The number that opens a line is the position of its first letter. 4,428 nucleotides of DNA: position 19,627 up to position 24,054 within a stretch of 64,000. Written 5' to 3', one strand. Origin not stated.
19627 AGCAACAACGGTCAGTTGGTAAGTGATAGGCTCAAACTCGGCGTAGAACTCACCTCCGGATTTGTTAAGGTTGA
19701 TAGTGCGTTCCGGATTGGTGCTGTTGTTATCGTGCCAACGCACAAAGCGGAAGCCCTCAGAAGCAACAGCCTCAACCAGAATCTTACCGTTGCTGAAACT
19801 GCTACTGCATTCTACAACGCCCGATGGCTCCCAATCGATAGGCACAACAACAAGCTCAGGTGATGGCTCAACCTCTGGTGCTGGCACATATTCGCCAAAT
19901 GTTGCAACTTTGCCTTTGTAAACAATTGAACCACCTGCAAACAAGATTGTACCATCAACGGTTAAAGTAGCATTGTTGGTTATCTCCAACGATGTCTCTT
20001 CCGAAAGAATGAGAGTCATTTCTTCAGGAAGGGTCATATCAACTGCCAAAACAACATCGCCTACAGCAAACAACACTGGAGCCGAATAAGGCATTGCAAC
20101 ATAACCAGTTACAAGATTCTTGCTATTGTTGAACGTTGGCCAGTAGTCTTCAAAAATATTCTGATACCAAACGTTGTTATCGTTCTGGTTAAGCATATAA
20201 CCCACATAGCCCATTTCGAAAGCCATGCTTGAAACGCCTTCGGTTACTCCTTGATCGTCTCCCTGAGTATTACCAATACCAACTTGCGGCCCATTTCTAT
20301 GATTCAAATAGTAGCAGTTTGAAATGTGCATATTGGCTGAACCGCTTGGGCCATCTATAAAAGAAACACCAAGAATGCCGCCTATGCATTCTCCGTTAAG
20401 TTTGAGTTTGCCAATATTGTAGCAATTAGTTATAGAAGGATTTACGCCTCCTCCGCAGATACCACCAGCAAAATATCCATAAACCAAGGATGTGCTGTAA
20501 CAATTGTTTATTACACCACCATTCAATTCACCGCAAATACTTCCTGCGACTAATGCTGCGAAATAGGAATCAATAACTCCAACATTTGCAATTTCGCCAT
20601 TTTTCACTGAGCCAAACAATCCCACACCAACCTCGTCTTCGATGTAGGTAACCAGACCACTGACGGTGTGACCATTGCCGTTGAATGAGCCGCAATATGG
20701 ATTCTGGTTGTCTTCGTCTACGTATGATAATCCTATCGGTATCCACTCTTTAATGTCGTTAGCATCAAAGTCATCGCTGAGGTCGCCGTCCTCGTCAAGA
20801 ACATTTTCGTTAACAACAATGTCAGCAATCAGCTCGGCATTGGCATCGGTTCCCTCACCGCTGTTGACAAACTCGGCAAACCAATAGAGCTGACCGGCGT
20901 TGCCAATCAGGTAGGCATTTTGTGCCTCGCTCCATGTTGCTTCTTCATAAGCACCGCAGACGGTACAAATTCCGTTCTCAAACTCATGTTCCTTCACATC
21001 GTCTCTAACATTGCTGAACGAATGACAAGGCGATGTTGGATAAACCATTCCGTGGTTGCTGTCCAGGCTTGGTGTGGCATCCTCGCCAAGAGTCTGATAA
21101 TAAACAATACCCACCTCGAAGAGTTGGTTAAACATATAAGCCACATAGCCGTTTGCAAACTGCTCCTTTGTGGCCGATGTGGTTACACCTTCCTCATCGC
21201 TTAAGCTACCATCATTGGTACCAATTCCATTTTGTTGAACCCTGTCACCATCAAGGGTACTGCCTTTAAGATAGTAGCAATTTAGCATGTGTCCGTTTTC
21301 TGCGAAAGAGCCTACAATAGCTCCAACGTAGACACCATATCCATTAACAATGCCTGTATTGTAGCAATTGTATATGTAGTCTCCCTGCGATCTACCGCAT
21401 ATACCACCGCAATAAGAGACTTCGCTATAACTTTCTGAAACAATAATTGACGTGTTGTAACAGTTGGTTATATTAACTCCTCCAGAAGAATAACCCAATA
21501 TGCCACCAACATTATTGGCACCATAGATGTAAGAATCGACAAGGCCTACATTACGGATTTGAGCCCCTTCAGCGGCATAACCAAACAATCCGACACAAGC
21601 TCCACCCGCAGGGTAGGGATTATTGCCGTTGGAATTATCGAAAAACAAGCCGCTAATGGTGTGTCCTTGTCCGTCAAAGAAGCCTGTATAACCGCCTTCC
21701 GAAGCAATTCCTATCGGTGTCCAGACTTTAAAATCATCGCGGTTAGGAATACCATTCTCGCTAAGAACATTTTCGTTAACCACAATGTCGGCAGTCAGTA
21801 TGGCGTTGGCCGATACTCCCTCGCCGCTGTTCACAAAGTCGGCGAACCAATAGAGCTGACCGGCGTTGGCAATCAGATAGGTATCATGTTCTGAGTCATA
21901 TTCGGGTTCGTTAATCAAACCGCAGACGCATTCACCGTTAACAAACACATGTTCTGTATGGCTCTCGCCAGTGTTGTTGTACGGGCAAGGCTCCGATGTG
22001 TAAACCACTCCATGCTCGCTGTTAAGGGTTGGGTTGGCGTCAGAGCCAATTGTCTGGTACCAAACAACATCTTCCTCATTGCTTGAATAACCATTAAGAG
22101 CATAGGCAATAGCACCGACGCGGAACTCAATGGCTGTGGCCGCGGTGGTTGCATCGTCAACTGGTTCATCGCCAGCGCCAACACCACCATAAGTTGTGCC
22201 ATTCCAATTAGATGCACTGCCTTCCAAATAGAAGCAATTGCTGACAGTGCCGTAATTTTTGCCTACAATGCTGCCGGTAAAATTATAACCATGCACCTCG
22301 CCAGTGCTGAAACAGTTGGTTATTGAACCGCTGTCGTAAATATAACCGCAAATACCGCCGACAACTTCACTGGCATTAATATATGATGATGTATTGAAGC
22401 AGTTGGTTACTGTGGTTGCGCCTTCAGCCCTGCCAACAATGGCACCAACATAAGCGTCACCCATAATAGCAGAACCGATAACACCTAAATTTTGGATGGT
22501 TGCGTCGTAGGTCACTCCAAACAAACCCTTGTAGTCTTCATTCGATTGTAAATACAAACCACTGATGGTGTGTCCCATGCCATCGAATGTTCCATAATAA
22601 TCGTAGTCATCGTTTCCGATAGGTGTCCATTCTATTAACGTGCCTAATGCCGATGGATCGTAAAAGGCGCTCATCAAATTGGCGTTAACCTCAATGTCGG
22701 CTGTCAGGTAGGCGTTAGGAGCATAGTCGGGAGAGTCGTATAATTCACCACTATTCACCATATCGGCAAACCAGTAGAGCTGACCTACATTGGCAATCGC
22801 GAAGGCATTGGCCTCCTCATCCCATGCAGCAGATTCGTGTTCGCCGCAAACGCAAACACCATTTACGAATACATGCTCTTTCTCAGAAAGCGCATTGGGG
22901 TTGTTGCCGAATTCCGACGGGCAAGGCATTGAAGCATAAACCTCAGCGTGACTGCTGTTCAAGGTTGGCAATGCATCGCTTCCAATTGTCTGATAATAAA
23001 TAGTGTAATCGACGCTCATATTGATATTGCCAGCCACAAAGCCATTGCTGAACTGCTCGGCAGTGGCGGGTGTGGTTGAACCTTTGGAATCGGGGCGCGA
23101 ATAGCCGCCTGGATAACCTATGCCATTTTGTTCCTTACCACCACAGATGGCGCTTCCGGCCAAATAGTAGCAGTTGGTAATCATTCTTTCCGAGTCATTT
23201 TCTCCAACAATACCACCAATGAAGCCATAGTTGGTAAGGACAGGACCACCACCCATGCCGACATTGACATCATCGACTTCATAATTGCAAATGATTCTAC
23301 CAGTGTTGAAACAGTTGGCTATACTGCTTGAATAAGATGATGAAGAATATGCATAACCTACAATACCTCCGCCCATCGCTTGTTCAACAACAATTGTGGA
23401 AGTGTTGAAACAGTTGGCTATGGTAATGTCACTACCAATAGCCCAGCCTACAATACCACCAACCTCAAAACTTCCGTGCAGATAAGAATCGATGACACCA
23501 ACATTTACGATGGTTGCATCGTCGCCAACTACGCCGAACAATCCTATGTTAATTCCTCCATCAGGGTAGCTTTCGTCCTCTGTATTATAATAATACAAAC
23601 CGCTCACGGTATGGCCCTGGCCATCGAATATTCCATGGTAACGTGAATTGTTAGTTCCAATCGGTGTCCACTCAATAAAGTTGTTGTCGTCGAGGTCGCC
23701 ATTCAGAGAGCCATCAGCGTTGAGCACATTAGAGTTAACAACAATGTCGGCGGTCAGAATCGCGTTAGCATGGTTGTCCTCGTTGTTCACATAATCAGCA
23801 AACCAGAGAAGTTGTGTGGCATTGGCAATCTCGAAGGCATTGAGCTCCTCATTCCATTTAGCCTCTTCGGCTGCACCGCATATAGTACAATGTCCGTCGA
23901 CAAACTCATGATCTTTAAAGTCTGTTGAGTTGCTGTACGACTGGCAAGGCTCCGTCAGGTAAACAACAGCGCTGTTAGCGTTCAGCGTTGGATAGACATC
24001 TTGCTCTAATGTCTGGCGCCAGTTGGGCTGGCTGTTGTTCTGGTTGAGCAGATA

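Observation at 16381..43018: Tandem pair of giant T9SS cargo genes with unrelated heads (8563 codons, about 40% of the window)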

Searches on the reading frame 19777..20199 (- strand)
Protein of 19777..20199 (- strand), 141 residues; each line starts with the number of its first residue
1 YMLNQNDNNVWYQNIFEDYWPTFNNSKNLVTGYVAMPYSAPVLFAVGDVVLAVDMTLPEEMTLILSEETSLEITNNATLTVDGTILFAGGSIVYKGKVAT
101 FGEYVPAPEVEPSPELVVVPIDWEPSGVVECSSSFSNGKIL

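Call 37: search_protein_families(library=pfam, proteins=[window:19777-20199:-], max_evalue=5)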
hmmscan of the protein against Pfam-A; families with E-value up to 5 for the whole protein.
seq(141 aa): 0 families

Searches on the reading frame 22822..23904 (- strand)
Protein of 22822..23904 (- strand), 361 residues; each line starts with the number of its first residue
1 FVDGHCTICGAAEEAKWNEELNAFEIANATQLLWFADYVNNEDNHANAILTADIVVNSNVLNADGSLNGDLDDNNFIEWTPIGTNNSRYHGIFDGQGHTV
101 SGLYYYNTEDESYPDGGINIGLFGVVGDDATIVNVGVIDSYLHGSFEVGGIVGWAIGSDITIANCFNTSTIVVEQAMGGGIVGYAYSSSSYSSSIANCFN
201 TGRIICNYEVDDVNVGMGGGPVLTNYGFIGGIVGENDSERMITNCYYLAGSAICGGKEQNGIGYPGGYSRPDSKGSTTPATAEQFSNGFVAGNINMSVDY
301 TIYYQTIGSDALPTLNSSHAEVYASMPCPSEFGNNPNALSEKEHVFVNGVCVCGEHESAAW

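Call 54: search_solved_structures(query=A3, max_evalue=1, show_alignments=2)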
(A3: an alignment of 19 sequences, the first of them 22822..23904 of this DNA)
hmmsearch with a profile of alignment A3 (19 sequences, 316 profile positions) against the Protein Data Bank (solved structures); distinct sequences matched with E-value up to 1: 2.
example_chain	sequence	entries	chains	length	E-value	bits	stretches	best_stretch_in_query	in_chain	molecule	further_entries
3n6z_A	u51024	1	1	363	2e-12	50.2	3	150-208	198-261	putative immunoglobulin A1 protease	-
7l7b_E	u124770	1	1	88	0.024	17.1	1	208-265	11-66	DNA-directed RNA polymerase subunit omega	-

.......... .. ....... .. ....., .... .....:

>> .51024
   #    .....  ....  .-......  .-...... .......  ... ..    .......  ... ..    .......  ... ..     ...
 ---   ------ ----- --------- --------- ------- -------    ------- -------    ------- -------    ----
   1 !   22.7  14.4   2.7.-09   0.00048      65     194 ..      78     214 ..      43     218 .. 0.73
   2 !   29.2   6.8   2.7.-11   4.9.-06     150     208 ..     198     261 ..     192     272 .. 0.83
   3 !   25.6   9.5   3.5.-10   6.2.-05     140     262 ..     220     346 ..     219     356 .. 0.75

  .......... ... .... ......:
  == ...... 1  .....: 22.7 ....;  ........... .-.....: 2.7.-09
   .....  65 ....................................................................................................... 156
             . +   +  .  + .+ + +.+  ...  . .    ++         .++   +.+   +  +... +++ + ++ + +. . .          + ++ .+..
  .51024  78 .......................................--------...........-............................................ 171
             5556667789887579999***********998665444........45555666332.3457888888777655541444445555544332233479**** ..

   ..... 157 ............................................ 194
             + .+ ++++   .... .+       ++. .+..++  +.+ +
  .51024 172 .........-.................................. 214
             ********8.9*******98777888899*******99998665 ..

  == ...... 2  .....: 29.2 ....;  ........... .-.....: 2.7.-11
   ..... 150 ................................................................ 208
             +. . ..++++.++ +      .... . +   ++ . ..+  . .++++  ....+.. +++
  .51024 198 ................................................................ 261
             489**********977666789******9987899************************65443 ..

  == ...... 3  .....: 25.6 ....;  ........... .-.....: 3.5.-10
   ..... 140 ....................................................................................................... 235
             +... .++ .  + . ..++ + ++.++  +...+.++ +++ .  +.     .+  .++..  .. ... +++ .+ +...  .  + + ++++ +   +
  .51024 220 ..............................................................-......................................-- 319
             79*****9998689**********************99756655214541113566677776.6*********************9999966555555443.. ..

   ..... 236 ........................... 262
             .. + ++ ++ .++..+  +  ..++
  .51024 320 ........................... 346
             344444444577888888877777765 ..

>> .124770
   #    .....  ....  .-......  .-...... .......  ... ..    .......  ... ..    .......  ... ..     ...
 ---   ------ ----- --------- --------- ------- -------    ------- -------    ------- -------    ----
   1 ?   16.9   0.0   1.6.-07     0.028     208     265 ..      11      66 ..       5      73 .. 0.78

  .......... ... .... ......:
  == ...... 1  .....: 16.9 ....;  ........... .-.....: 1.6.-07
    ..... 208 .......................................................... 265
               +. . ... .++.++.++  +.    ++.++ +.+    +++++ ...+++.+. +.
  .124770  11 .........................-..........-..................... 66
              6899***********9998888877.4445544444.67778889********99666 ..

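Call 61: predict_structure(alignment_id=A3)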
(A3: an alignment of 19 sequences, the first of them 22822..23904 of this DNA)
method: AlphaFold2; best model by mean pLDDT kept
length: 361 residues; sequences in the alignment: 19
mean_pLDDT: 80.5   pTM: 0.81
mean pLDDT of the five models: 80.5, 79.1, 78.8, 77.2, 74.1
residues with pLDDT >= 90: 173; 70-90: 90; 50-70: 57; < 50: 41
segments of 3 or more residues with pLDDT < 50: 1-10, 217-222, 309-318, 348-351, 354-361
pLDDT, mean of each block of 10 residues (from residue 1): 40 88 95 96 96 88 86 86 96 91 91 84 97 94 94 95 95 91 88 90 84 51 67 86 94 91 81 88 84 78 57 47 60 63 48 39 27
secondary structure, 60 per line:
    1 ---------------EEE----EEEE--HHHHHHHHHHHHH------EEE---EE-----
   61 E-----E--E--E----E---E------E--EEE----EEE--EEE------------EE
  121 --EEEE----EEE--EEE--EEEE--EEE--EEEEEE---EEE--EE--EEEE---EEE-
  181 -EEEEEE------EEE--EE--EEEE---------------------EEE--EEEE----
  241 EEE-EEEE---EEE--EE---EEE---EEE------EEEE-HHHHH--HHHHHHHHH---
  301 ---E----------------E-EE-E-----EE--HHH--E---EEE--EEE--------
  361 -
elements in order: E16-18 E23-26 H29-41 E48-50 E92-94 E99-101 E104-106 E123-126 E131-133 E136-138 E141-144 E147-149 E152-157 E161-163 E170-173 E177-179 E182-187 E194-196 E203-206 E228-230 E233-236 E241-243 E245-248 E252-254 E262-264 E268-270 E277-280 H282-286 H289-297 E345-347 E350-352

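Call 65: fold_search(model_id=the predicted structure, library=pdb)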
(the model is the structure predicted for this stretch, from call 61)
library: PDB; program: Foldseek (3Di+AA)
matches with E <= 10: 190; with E <= 0.001: 1
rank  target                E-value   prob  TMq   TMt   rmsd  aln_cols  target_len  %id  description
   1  3n6z                  5.7e-07  1.00  0.40  0.42   7.7       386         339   16  Crystal structure of a putative immunoglobulin A1 protease (BACOVA_03286) from Bacteroides ovatus at 1.30 A resolution (released 2010-07-21)
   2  7uvk                  4.9e-03  0.90  0.31  0.11  12.4       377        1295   12  G. haemolysans IgA1 protease (released 2022-11-23)
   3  6xjb                  7.6e-03  0.97  0.32  0.11  10.8       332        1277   14  IgA1 Protease (released 2020-12-09)
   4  1qcx                  1.7e-02  0.35  0.22  0.22  14.7       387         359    7  PECTIN LYASE B (released 1999-05-19)
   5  5nxk_A                4.0e-02  0.25  0.18  0.20  13.4       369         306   10  L. reuteri 53608 SRRP (released 2018-03-21)
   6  7bbv_A                4.4e-02  0.35  0.22  0.26  11.8       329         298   10  Pectate lyase B from Verticillium dahliae (released 2022-07-13)
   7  7uvl_P                4.8e-02  0.97  0.33  0.11   9.9       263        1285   15  IgA1 Protease with IgA1 substrate (released 2022-11-23)
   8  2nsp_A                7.6e-02  0.12  0.19  0.20  14.2       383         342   12  Crystal structure of pectin methylesterase D178A mutant in complex with hexasaccharide I (released 2007-09-18)
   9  1vbl                  8.4e-02  0.21  0.22  0.20  14.5       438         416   10  Structure of the thermostable pectate lyase PL 47 (released 2005-04-19)
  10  5nxk_B                8.8e-02  0.11  0.16  0.18  14.1       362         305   11  L. reuteri 53608 SRRP (released 2018-03-21)
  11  1bn8                  1.1e-01  0.21  0.23  0.21  13.8       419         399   10  BACILLUS SUBTILIS PECTATE LYASE (released 1998-08-05)
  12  2bsp                  1.3e-01  0.14  0.21  0.19  17.7       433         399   10  BACILLUS SUBTILIS PECTATE LYASE R279K MUTANT (released 1998-08-12)
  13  3wwg_A                1.3e-01  0.09  0.15  0.12  15.6       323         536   10  Crystal structure of the N-glycan-deficient variant N448A of isopullulanase complexed with isopanose (released 2014-11-12)
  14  1ooc_A                1.3e-01  0.08  0.17  0.17  14.7       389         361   10  Mutations in the T1.5 loop of pectate lyase A (released 2004-03-16)
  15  8ikw_B                1.4e-01  0.13  0.19  0.20  14.4       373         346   14  A complex structure of PGIP-PG (released 2024-02-07)
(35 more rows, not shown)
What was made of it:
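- Closest known: PDB 3N6Z. Same: The GLUG super-repeat of A is homologous at sequence level (E 2e-12, call 54) and at fold level (E 5.7e-7; prob 0.9-0.97, call 65).
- GLUG unit is a beta-helix homologous to 3N6Z and to the beta-helix domain of IgA1 metalloproteases (calls 54, 61, 65). It also lists IgA1 metalloproteases at prob 0.9-0.97 (call 65). Lyase and hydrolase matches have E 0.02-0.7 and prob at most 0.35 (call 65).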
